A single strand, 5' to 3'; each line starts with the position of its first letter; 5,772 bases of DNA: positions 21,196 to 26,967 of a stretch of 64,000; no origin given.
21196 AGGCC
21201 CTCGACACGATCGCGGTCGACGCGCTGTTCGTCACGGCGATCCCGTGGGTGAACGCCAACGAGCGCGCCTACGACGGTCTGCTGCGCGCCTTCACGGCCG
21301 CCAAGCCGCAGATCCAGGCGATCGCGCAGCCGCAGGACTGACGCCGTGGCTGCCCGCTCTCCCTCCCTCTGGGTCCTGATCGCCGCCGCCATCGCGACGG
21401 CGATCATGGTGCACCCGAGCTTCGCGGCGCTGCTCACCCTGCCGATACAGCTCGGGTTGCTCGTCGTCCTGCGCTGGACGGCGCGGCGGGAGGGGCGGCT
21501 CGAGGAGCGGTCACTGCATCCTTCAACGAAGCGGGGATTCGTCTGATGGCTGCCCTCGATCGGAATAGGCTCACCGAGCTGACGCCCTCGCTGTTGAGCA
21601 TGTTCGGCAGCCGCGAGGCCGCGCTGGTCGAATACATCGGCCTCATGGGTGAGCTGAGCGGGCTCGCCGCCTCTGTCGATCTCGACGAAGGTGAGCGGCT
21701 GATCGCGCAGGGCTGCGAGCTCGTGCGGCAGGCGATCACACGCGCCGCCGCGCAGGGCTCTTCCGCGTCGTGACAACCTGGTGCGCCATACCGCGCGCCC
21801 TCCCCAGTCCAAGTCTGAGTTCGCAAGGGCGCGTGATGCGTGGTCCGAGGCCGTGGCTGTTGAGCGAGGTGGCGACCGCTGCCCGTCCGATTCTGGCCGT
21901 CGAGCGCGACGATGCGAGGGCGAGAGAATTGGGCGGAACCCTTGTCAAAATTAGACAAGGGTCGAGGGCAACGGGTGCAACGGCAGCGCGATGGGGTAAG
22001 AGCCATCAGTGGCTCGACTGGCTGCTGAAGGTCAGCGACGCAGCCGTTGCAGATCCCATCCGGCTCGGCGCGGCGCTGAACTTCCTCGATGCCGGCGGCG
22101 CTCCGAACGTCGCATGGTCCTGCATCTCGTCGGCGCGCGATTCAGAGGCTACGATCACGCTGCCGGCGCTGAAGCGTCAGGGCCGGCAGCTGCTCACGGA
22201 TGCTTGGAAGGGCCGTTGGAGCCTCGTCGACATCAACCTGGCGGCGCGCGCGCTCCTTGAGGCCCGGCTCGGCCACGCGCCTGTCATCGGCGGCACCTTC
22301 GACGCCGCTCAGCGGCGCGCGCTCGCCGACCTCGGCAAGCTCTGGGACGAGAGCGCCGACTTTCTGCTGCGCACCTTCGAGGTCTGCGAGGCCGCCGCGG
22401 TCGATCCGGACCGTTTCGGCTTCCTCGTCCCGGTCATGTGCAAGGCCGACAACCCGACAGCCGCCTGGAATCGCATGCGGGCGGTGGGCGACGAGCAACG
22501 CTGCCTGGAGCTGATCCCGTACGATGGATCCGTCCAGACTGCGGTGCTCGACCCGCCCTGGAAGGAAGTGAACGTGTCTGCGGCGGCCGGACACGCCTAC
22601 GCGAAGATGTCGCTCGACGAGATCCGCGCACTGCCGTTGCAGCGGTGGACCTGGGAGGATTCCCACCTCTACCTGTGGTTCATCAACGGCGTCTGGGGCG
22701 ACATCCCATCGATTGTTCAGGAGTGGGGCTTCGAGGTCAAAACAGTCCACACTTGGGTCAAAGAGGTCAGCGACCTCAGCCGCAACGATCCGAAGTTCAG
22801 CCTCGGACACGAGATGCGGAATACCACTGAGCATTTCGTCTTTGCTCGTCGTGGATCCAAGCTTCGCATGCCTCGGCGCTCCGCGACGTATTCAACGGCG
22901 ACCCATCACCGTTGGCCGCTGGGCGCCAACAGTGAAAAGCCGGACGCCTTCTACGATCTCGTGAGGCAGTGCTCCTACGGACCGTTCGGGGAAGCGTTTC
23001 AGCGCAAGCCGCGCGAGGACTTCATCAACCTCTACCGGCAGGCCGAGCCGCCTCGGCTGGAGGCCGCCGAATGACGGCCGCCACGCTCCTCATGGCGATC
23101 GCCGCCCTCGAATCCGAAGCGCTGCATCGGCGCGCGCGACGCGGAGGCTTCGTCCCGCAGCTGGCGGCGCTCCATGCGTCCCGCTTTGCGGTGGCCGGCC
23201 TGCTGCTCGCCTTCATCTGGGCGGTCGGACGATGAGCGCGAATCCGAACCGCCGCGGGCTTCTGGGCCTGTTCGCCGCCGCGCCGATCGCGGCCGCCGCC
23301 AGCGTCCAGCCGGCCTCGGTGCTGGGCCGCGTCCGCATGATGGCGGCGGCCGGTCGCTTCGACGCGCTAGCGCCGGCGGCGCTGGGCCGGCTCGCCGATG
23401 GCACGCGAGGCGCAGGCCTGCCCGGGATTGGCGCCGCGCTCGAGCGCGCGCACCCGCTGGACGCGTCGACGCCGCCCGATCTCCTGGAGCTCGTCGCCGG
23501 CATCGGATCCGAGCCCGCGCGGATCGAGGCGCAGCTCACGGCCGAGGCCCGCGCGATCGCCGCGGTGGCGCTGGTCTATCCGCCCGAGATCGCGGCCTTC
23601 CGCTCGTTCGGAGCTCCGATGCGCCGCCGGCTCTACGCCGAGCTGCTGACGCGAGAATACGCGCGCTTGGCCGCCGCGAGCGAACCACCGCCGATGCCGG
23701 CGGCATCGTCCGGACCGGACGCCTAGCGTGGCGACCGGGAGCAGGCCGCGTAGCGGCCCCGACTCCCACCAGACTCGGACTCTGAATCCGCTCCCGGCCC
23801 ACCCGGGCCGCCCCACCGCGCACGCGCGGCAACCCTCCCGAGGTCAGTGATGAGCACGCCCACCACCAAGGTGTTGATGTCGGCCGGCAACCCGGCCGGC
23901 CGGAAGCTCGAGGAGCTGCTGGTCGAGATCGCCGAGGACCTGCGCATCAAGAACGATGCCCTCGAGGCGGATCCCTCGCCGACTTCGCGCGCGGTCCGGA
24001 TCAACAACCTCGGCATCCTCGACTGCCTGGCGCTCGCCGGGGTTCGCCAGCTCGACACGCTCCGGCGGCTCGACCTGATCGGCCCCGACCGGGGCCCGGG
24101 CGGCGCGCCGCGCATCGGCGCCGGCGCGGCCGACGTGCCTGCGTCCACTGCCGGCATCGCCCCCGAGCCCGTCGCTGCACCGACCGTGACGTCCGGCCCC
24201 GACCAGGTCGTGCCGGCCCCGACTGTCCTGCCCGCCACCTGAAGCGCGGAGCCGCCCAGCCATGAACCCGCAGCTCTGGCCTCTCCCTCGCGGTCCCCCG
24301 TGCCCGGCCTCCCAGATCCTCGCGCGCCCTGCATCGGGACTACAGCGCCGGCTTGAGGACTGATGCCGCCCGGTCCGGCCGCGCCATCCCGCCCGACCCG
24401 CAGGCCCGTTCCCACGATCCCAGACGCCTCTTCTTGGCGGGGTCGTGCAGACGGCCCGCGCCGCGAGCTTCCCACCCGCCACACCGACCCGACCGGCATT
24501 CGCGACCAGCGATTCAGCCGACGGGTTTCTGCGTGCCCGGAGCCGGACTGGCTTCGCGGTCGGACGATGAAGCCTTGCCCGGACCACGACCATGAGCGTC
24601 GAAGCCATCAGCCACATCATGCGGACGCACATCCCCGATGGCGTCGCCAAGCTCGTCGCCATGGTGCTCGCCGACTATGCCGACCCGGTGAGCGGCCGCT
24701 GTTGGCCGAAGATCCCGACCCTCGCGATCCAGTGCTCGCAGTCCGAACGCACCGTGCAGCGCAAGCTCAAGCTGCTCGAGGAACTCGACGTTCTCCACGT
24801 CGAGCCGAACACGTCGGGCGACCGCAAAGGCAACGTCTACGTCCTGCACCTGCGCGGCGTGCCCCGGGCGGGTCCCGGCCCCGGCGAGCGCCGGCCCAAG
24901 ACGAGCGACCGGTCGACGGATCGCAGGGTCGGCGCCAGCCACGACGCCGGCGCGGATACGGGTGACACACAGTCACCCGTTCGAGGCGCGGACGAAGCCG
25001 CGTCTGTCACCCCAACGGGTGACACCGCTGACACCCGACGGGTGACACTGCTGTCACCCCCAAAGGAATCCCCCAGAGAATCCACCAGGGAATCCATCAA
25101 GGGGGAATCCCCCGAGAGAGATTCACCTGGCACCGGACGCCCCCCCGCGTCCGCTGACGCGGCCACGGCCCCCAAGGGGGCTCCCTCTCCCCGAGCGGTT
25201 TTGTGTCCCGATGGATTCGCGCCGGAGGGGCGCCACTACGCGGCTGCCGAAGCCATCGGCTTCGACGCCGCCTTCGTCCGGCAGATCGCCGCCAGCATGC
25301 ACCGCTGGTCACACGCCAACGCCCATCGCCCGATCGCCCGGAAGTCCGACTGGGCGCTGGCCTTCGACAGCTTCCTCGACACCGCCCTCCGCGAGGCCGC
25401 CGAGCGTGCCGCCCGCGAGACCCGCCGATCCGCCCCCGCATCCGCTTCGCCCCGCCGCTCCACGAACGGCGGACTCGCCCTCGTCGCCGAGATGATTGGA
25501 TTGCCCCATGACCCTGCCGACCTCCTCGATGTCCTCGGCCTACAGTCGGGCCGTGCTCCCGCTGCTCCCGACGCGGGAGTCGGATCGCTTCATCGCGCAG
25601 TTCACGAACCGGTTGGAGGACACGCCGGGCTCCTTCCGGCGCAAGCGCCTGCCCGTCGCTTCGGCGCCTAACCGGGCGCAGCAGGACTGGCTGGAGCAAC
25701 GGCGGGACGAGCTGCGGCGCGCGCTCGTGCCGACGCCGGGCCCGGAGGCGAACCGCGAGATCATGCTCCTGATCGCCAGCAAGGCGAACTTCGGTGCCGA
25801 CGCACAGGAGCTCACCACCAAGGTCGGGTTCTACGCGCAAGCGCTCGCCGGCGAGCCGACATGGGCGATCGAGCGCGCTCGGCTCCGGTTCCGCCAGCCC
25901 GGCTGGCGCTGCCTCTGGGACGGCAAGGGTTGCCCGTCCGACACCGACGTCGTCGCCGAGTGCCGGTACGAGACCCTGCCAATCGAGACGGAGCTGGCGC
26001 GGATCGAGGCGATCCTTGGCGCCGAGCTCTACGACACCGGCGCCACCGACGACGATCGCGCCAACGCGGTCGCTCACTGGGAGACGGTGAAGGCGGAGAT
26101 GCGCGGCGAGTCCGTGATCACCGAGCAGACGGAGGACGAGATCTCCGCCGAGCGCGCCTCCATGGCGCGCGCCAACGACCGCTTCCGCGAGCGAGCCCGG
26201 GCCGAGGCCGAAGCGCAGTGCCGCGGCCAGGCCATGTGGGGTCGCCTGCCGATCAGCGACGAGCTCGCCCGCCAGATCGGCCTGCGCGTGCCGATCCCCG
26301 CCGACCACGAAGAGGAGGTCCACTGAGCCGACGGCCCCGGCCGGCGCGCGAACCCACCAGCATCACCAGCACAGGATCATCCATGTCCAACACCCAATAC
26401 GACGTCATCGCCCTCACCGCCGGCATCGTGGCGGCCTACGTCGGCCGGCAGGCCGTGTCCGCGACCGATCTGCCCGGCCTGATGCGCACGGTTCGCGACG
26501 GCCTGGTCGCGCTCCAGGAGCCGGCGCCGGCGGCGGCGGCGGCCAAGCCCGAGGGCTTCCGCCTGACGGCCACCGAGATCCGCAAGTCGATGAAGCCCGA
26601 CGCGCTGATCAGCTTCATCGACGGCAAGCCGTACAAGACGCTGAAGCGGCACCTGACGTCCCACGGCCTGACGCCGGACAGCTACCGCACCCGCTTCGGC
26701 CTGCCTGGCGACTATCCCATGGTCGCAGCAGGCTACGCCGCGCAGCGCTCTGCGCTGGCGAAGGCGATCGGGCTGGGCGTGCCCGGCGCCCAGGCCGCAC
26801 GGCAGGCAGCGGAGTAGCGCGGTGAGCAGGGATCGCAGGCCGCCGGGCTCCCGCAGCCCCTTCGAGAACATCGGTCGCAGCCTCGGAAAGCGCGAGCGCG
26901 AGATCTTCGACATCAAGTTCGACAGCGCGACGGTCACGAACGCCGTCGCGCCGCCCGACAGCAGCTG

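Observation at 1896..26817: Candidate system: a prophage carrying parts of the host cell-cycle/epigenetic circuit (GapR + GcrA-like + MucR + GANTC arrays)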

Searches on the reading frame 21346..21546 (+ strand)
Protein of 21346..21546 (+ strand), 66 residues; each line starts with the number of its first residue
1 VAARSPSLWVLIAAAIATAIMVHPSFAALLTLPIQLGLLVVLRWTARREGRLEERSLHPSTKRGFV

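Call 38: search_protein_families(library=pfam, proteins=[window:21346-21546:+], max_evalue=0.01)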
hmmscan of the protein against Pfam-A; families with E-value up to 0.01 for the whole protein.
window:21346-21546:+ (66 aa): 1 family
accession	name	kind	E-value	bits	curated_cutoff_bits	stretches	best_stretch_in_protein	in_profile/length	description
PF20176.3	DUF6541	-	0.0039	15.9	29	1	3-52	264-315/646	Family of unknown function (DUF6541)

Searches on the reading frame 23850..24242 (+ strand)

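Call 19: search_protein_families(library=pfam, proteins=[window:23850-24242:+], max_evalue=0.01)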
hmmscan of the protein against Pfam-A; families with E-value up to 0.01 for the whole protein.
window:23850-24242:+ (130 aa): 0 families

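Call 22: search_protein_families(library=phrogs, proteins=[window:23850-24242:+], max_evalue=0.01)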
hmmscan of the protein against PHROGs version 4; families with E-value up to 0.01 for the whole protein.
window:23850-24242:+ (130 aa): 1 family
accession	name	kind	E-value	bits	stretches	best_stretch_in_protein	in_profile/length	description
phrog_26726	-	unknown function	3.1e-10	40.8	1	7-91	60-144/196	-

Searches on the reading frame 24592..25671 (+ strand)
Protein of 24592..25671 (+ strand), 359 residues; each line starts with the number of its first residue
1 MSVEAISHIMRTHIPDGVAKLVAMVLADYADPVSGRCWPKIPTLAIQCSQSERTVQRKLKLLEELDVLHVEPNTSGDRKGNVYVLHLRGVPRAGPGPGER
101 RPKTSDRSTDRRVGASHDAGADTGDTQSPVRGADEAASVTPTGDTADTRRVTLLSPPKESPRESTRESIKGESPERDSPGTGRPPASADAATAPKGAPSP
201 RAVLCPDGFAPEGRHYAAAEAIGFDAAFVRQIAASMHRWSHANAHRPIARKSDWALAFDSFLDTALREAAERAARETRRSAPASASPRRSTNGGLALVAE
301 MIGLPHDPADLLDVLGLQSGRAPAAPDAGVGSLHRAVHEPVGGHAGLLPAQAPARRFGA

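Call 21: find_related_loci(query=window:24592-25671:+, collection=viral_contigs, flank=10000)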
Query window:24592-25671:+ (359 aa) in viral_contigs; peptide patterns used: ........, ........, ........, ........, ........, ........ (x = any residue, [..] = any of these).
32 stretches matched a pattern; 13 encode a relative of the query (tblastn E <= 1e-3); 13 distinct loci.
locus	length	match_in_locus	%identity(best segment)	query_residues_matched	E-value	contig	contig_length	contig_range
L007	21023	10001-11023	70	1-357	6e-136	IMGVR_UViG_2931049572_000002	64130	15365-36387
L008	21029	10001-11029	67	1-359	2e-130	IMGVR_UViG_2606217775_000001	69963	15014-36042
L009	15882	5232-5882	41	1-228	4e-31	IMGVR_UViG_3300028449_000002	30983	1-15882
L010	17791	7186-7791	42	1-201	5e-30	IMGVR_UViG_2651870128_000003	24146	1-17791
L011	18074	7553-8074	43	1-182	3e-30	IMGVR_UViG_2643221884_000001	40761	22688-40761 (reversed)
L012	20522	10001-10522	43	1-182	6e-29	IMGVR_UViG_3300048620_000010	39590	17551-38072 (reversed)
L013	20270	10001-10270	58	1-87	1e-26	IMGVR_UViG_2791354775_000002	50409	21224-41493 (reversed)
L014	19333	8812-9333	43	1-182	1e-29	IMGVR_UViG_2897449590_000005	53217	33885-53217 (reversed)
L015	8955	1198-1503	32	1-105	7e-8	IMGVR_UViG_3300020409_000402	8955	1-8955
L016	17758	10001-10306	32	1-105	7e-8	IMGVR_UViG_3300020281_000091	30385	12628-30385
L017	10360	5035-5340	32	1-105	7e-8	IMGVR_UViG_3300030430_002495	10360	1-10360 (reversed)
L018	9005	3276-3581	32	1-105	1e-7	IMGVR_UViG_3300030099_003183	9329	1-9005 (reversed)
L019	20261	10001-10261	32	1-88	8e-6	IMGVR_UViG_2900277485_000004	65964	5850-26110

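Call 22: search_protein_families(library=phrogs, proteins=[window:24592-25671:+], max_evalue=0.01)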
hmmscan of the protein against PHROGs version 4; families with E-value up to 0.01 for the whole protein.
window:24592-25671:+ (359 aa): 12 families
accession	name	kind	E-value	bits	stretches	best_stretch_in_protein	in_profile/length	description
phrog_1032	-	DNA, RNA and nucleotide metabolism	1.5e-20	75.3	1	1-272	1-259/281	replication initiation protein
phrog_270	-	DNA, RNA and nucleotide metabolism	2.2e-15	57.9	1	17-168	47-165/383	replication initiation protein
phrog_391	-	DNA, RNA and nucleotide metabolism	7.9e-14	53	1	1-170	1-152/298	replication initiation O-like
phrog_8540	-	DNA, RNA and nucleotide metabolism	4.6e-12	47.5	1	1-130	1-127/196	replication initiation O-like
phrog_4617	-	DNA, RNA and nucleotide metabolism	1.8e-11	45.2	1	1-94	1-95/223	replication initiation protein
phrog_678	-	DNA, RNA and nucleotide metabolism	3.9e-08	34.2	1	19-157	75-182/346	replication initiation O-like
phrog_11896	-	DNA, RNA and nucleotide metabolism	2e-07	32.2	1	18-150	21-159/225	primosomal protein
phrog_8102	-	DNA, RNA and nucleotide metabolism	2.2e-06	28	1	33-84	53-105/337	replication initiation protein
phrog_6643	-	DNA, RNA and nucleotide metabolism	9.5e-06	26.2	1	1-170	1-164/313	replication initiation protein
phrog_1835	-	DNA, RNA and nucleotide metabolism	0.0014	19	1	23-84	52-116/301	HTH DNA binding protein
phrog_26369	-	DNA, RNA and nucleotide metabolism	0.0049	16.9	1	22-67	64-109/347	replication initiation protein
phrog_428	-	DNA, RNA and nucleotide metabolism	0.0093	16.2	0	35-79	124-169/455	replication initiation protein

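Call 23: find_related_loci(query=window:24592-25671:+, collection=genome_contigs, flank=10000)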
Query window:24592-25671:+ (359 aa) in genome_contigs; peptide patterns used: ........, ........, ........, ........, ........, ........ (x = any residue, [..] = any of these).
241 stretches matched a pattern; 4 encode a relative of the query (tblastn E <= 1e-3); 4 distinct loci.
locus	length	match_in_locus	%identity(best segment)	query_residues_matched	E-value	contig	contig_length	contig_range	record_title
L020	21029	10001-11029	67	1-359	7e-131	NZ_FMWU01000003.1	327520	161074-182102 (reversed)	Methylobacterium sp. UNC378MF, whole genome shotgun sequence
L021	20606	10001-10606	42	1-201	2e-30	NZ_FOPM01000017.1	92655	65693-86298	Methylobacterium gossipiicola strain Gh-105, whole genome shotgun sequence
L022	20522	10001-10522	43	1-182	1e-30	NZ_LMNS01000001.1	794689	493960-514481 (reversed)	Methylobacterium sp. Leaf123 contig_1, whole genome shotgun sequence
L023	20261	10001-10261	32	1-88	3e-6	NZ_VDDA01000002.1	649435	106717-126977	Methylobacterium terricola strain 17Sr1-39 contig2, whole genome shotgun sequence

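Call 57: search_protein_families(library=pfam, proteins=[window:24592-25671:+], max_evalue=0.05)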
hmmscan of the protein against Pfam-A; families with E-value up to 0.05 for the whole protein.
window:24592-25671:+ (359 aa): 1 family
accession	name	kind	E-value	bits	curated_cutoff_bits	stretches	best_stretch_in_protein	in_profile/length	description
PF13730.12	HTH_36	-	7.2e-11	42.2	25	1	19-65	7-52/55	Helix-turn-helix domain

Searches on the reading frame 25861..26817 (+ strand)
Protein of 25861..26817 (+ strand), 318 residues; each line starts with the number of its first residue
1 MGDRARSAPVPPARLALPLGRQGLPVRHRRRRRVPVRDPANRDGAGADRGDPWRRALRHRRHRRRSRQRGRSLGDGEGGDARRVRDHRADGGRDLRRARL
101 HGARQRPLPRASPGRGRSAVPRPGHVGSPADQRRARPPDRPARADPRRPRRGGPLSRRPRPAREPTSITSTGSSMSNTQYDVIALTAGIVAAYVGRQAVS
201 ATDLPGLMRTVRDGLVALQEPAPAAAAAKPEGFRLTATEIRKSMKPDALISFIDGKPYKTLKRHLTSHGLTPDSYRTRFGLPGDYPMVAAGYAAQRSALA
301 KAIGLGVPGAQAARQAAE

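Call 5: search_protein_families(library=pfam, proteins=[window:25861-26817:+], max_evalue=0.01)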
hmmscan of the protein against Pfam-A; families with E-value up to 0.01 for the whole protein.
window:25861-26817:+ (318 aa): 1 family
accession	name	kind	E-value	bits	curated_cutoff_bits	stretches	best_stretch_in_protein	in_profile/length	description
PF05443.17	ROS_MUCR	-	1.9e-38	131.7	25.4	1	182-306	2-123/123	ROS/MUCR transcriptional regulator protein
